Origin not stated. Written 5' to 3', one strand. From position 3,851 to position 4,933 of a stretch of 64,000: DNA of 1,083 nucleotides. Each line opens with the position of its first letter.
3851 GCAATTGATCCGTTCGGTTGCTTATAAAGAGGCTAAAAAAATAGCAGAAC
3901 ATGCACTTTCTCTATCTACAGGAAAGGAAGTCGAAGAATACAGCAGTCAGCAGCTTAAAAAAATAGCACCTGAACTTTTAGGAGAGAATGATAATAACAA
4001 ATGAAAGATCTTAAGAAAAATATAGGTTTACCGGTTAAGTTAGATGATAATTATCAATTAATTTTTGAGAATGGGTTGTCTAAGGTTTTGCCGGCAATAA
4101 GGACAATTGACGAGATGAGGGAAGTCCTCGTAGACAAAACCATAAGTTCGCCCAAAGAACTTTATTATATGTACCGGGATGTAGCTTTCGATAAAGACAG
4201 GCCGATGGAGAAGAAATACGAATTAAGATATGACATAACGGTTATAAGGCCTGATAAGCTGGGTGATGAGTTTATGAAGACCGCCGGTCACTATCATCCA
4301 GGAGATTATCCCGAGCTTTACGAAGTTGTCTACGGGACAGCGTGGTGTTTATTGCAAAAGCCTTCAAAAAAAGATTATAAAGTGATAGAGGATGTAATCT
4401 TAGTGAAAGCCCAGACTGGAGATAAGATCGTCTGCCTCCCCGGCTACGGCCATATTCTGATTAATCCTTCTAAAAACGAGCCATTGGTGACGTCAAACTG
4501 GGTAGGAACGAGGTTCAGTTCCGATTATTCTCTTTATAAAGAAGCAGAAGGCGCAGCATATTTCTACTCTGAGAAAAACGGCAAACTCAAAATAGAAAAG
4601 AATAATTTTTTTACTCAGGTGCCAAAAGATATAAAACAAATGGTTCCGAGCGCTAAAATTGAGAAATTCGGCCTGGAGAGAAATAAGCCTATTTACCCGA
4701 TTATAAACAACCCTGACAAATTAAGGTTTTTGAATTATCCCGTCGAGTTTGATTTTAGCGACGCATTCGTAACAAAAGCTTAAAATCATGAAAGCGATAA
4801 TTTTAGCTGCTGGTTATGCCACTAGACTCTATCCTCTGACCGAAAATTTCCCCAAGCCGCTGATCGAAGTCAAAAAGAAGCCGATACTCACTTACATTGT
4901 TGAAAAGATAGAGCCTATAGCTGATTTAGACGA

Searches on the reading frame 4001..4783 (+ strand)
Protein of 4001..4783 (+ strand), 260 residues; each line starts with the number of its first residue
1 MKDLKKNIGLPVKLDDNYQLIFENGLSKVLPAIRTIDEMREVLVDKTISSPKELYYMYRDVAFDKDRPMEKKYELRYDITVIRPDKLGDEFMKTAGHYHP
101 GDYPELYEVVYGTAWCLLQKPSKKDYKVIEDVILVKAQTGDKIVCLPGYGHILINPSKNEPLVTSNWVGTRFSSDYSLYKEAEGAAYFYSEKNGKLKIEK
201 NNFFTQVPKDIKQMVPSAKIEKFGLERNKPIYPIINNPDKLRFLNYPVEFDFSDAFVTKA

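Call 30: find_encoding_contigs(protein=window:4001-4783:+, flank=10000, max_places=1)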
Protein window:4001-4783:+ (260 aa): 7 contigs read that carry it; 1 place shown.
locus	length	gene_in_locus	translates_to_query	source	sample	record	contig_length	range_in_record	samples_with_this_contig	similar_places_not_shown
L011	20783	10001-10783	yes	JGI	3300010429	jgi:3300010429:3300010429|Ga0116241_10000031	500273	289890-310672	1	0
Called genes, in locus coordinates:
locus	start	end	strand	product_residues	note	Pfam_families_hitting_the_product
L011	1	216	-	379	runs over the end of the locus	PF02684:LpxB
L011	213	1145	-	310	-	PF01408:GFO_IDH_MocA, PF02629:CoA_binding (faint), PF22725:GFO_IDH_MocA_C3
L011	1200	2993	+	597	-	PF00664:ABC_membrane, PF00005:ABC_tran, PF02463:SMC_N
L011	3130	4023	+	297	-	PF00318:Ribosomal_S2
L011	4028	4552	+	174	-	PF00889:EF_TS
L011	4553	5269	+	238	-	PF00696:AA_kinase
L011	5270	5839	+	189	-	PF01765:RRF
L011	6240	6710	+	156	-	PF00359:PTS_EIIA_2, PF07565:Band_3_cyto (faint)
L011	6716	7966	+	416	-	PF01933:CofD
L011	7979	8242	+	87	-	PF00381:PTS-HPr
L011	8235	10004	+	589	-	PF05524:PEP-utilisers_N, PF00391:PEP-utilizers, PF02896:PEP-utilizers_C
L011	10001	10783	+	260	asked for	PF06560:GPI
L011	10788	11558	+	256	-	PF00483:NTP_transferase, PF12804:NTP_transf_3 (weak)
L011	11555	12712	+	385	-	PF00438:S-AdoMet_synt_N, PF02772:S-AdoMet_synt_M, PF02773:S-AdoMet_synt_C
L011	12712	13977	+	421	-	PF05221:AdoHcyase, PF02826:2-Hacid_dh_C, PF00670:AdoHcyase_NAD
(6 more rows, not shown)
